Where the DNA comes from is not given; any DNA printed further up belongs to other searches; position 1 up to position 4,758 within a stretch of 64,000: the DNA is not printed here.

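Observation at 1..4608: The largest ORF in the window is missing from the ORF track: a TPS-type giant exoprotein in an otherwise minimalist genome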

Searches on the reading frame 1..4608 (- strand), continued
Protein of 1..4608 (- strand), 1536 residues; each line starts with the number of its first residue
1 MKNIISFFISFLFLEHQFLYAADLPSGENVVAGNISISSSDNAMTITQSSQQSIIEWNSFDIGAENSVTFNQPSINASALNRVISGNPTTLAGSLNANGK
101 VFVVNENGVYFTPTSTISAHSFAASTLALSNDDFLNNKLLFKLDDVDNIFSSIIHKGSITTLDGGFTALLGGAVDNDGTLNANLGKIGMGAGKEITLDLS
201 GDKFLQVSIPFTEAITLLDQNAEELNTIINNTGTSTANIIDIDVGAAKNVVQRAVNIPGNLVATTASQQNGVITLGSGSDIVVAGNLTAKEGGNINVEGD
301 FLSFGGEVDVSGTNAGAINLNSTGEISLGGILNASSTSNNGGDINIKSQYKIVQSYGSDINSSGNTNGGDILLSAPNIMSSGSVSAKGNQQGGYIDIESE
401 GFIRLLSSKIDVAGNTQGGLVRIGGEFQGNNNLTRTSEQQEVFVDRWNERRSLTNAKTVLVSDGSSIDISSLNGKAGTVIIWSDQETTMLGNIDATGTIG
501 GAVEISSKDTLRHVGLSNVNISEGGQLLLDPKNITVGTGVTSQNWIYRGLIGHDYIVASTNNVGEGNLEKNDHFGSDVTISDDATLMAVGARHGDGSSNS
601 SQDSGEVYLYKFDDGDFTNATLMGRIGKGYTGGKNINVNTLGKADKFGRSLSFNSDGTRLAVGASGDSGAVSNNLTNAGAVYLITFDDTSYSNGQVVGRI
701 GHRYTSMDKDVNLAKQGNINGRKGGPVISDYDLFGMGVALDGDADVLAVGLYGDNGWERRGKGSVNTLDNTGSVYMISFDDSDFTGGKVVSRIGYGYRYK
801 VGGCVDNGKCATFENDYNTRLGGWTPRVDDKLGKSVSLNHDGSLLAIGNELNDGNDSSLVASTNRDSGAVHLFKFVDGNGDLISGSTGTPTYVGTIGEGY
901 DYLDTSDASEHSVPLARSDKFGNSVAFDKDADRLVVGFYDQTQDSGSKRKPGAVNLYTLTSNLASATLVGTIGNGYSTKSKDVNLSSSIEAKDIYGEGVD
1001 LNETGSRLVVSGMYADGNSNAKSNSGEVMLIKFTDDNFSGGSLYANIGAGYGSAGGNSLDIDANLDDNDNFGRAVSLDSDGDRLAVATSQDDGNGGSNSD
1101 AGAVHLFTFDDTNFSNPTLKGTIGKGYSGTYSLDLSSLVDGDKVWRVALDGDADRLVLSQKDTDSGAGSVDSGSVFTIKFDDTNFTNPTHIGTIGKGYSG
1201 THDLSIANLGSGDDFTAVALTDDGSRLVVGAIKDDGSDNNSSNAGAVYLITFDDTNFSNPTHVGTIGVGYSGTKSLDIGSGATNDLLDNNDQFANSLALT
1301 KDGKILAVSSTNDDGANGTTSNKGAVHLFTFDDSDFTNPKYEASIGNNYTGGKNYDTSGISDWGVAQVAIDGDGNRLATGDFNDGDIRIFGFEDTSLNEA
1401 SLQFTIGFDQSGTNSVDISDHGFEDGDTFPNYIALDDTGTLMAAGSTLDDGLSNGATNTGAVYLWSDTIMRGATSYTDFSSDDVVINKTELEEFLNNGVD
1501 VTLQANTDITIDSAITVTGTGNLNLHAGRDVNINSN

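Call 13: find_encoding_contigs(protein=P0003, flank=10000, max_places=3)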
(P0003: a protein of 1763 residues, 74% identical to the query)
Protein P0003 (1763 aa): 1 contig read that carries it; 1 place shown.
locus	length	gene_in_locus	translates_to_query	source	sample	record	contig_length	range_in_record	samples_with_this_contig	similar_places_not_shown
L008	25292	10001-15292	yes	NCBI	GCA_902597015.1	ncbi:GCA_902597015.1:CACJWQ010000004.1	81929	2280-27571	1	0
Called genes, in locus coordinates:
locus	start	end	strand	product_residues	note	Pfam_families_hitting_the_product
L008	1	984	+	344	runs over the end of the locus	PF00586:AIRS, PF02769:AIRS_C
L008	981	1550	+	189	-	PF00551:Formyl_trans_N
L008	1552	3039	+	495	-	PF13230:GATase_4 (faint), PF13522:GATase_6, PF13537:GATase_7, PF00156:Pribosyltran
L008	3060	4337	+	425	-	PF02844:GARS_N, PF01071:GARS_A, PF02786:CPSase_L_D2 (weak), PF02222:ATP-grasp (weak), PF02655:ATP-grasp_3 (weak), PF02843:GARS_C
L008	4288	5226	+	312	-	PF01259:SAICAR_synt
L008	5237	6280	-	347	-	PF22660:RS_preATP-grasp-like, PF02222:ATP-grasp, PF17769:PurK_C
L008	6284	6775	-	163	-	PF00731:AIRC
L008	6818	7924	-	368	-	PF00478:IMPDH, PF03060:NMO, PF01070:FMN_dh, PF00977:His_biosynth (faint)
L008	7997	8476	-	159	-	-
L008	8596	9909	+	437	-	PF01554:MatE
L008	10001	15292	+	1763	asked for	PF05860:TPS, PF14312:FG-GAP_2 (weak), PF18657:YDG (weak)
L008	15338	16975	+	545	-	PF03865:ShlB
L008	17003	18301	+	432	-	PF13433:Peripla_BP_5 (faint), PF13458:Peripla_BP_6, PF01094:ANF_receptor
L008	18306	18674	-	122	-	PF00581:Rhodanese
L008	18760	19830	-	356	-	PF01170:UPF0020 (faint), PF03602:Cons_hypoth95 (faint), PF13847:Methyltransf_31 (faint), PF01555:N6_N4_Mtase, PF18755:RAMA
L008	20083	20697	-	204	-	PF01351:RNase_HII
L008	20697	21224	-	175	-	PF00994:MoCF_biosynth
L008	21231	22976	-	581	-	PF01464:SLT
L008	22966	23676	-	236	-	PF03167:UDG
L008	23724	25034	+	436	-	PF12895:ANAPC3 (faint), PF23558:TPR_P4H (faint), PF13432:TPR_16 (faint), PF07719:TPR_2 (faint), PF13428:TPR_14 (faint), PF14559:TPR_19 (faint), PF23914:TPR_CcmH_CycH (faint), PF00515:TPR_1 (weak), +6 more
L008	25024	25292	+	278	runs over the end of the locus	PF08544:GHMP_kinases_C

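Call 15: search_protein_families(library=pfam, proteins=[L007:7787-9157:+, L008:15338-16975:+, P0001], max_evalue=0.01)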
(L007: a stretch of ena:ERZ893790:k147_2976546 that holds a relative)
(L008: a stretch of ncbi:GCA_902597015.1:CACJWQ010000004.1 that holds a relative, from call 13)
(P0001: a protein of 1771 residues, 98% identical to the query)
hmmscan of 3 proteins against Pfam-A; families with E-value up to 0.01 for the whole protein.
L007:7787-9157:+ (457 aa): 2 families
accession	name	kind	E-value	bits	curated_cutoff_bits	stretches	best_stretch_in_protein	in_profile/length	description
PF03865.19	ShlB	-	1.2e-14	54.9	22.7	1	148-433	1-271/311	Haemolysin secretion/activation protein ShlB/FhaC/HecB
PF08479.16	POTRA_2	-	2.4e-05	24.5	24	1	31-75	22-66/76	POTRA domain, ShlB-type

L008:15338-16975:+ (545 aa): 2 families
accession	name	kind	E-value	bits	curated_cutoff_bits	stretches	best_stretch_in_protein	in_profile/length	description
PF03865.19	ShlB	-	1.3e-18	68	22.7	1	168-505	1-310/311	Haemolysin secretion/activation protein ShlB/FhaC/HecB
PF08479.16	POTRA_2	-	3.2e-05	24.1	24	1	57-96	28-67/76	POTRA domain, ShlB-type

P0001 (1771 aa): 3 families
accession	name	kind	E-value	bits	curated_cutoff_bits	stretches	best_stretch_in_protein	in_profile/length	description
PF14312.12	FG-GAP_2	-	3.9e-30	104.2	23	4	569-610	13-49/49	FG-GAP repeat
PF05860.19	TPS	-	4.9e-23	82.8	33.5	1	25-279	5-241/252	TPS secretion domain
PF18657.6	YDG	-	2.4e-07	31.3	25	1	1615-1676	6-72/85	YDG domain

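Call 48: search_protein_families(library=pfam, proteins=[L008:17003-18301:+, L008:8596-9909:+, L008:18306-18674:-], max_evalue=0.01)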
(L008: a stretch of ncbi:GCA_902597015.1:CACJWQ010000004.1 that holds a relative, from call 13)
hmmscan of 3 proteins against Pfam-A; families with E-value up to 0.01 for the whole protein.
L008:17003-18301:+ (432 aa): 3 families
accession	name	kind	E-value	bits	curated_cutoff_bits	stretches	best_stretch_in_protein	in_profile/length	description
PF01094.35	ANF_receptor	-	9.3e-27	94.4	25.4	1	43-409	3-351/353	Receptor family ligand binding region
PF13458.12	Peripla_BP_6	-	2.5e-16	60.7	31.7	1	22-247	1-215/343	Periplasmic binding protein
PF13433.12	Peripla_BP_5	-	6.5e-06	25.9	27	1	23-192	1-162/363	Periplasmic binding protein domain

L008:8596-9909:+ (437 aa): 2 families
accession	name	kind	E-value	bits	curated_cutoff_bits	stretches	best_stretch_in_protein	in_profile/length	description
PF01554.23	MatE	-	7.6e-27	94.4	24.9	2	16-176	1-160/161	MatE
PF14093.11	DUF4271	-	0.0034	17.7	29.7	1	11-179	15-173/206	Domain of unknown function (DUF4271)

L008:18306-18674:- (122 aa): 1 family
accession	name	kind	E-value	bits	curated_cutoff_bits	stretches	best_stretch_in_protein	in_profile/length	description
PF00581.25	Rhodanese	-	1.2e-20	74.3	22.2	1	18-118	1-101/102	Rhodanese-like domain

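Call 54: search_protein_families(library=padloc, proteins=[P0001], max_evalue=0.01)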
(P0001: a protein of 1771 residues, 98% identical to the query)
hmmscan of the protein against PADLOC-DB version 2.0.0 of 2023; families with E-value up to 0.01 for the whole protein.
P0001 (1771 aa): 0 families

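Call 72: search_protein_families(library=pfam, proteins=[L007:593-1483:+, L007:3-593:+], max_evalue=0.001)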
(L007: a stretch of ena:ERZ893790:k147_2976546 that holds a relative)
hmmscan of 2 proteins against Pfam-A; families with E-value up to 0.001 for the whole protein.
L007:593-1483:+ (296 aa): 0 families

L007:3-593:+ (196 aa): 1 family
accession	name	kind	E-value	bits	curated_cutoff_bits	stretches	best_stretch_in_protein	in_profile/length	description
PF11924.14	IAT_beta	-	3.5e-22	79.7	22.3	1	2-138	94-240/279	Inverse autotransporter, beta-domain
